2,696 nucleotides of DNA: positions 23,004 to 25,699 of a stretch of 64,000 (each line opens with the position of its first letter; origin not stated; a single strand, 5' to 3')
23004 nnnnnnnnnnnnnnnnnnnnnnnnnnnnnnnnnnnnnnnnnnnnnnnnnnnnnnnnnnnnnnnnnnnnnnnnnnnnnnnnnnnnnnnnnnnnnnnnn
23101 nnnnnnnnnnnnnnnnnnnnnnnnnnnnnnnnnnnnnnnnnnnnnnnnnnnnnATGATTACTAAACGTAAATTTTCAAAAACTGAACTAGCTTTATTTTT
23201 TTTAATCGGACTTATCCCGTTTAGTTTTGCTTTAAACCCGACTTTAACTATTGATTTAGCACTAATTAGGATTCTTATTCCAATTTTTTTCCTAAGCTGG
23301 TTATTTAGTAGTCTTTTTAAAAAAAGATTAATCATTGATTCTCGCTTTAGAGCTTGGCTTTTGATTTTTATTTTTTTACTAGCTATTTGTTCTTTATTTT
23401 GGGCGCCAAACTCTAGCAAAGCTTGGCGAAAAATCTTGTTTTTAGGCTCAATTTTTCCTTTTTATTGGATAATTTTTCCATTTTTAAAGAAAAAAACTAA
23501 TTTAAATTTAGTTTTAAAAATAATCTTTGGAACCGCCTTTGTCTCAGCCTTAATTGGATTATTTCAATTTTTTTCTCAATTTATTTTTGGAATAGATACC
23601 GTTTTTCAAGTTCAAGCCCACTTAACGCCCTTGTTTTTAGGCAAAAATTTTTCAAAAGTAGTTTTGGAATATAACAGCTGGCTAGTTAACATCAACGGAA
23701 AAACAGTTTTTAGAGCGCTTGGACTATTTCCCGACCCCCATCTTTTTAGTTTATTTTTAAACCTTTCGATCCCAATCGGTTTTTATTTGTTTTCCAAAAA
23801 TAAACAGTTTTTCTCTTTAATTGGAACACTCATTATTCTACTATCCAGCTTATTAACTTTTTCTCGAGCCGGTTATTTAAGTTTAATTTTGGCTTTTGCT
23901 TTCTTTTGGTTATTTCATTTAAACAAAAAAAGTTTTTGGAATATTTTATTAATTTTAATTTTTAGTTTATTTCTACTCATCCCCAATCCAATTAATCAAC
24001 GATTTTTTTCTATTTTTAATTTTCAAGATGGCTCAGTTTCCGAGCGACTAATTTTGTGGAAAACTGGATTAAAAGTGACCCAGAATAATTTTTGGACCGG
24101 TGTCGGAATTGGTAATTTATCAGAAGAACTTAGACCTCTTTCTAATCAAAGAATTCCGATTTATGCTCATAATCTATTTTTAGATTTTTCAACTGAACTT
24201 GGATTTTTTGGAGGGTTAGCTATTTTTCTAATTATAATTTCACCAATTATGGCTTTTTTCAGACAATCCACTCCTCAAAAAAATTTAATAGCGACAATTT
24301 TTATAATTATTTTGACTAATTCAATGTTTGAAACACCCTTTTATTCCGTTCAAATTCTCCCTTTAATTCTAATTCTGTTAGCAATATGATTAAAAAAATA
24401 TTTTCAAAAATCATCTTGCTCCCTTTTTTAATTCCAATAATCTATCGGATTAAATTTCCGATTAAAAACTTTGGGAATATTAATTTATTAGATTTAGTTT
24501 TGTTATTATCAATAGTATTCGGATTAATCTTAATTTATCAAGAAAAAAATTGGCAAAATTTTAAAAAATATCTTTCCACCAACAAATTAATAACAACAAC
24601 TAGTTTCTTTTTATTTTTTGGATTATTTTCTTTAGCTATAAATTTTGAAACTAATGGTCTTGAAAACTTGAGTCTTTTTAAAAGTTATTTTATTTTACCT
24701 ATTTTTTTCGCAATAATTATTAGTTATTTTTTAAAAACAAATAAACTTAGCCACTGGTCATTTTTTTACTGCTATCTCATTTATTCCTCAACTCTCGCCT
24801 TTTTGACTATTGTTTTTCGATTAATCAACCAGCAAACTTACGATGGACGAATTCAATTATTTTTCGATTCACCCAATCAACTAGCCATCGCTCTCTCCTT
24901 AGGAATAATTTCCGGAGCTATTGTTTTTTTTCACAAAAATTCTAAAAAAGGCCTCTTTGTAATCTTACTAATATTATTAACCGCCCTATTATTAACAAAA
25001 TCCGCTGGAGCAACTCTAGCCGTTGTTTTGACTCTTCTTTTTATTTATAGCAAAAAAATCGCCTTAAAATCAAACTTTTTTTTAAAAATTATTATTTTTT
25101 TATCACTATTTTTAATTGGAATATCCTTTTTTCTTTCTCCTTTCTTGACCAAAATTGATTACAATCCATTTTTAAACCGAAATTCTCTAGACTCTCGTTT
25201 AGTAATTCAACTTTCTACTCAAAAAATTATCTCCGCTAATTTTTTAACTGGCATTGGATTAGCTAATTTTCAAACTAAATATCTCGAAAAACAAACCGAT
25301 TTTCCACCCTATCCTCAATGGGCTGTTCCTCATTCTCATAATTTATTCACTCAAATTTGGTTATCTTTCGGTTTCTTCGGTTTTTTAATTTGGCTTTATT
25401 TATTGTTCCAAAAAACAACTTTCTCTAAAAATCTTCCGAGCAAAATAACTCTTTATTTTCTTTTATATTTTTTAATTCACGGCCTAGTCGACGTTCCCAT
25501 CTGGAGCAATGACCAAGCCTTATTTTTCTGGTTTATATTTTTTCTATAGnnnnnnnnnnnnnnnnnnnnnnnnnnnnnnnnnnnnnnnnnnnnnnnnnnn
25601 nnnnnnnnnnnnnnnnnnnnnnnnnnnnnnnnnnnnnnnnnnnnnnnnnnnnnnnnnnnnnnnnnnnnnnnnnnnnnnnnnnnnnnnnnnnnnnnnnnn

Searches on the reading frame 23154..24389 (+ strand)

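Call 10: search_protein_families(library=pfam, proteins=[window:23154-24389:+], max_evalue=0.001)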
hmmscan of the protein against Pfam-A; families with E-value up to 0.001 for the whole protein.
window:23154-24389:+ (411 aa): 1 family
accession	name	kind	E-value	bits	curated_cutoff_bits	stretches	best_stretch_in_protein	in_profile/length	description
PF04932.20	Wzy_C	-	3.3e-21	76.1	31.7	1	224-357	2-148/149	O-Antigen ligase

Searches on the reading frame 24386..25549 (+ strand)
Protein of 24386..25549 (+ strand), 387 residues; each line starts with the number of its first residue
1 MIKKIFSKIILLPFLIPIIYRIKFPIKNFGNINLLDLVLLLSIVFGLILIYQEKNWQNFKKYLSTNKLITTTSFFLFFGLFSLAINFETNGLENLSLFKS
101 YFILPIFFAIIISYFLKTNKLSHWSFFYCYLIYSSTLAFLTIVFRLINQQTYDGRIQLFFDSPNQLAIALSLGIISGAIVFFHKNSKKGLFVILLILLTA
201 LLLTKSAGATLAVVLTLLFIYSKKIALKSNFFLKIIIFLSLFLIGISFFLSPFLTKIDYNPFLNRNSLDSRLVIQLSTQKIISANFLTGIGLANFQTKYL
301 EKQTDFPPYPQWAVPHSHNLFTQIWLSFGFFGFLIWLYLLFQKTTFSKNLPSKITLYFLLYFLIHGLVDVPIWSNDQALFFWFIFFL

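Call 10: search_protein_families(library=pfam, proteins=[window:24386-25549:+], max_evalue=0.001)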
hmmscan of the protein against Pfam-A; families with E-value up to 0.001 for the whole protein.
window:24386-25549:+ (387 aa): 1 family
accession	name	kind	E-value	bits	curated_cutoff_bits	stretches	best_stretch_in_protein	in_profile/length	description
PF04932.20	Wzy_C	-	3.8e-17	62.9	31.7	1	193-337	2-149/149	O-Antigen ligase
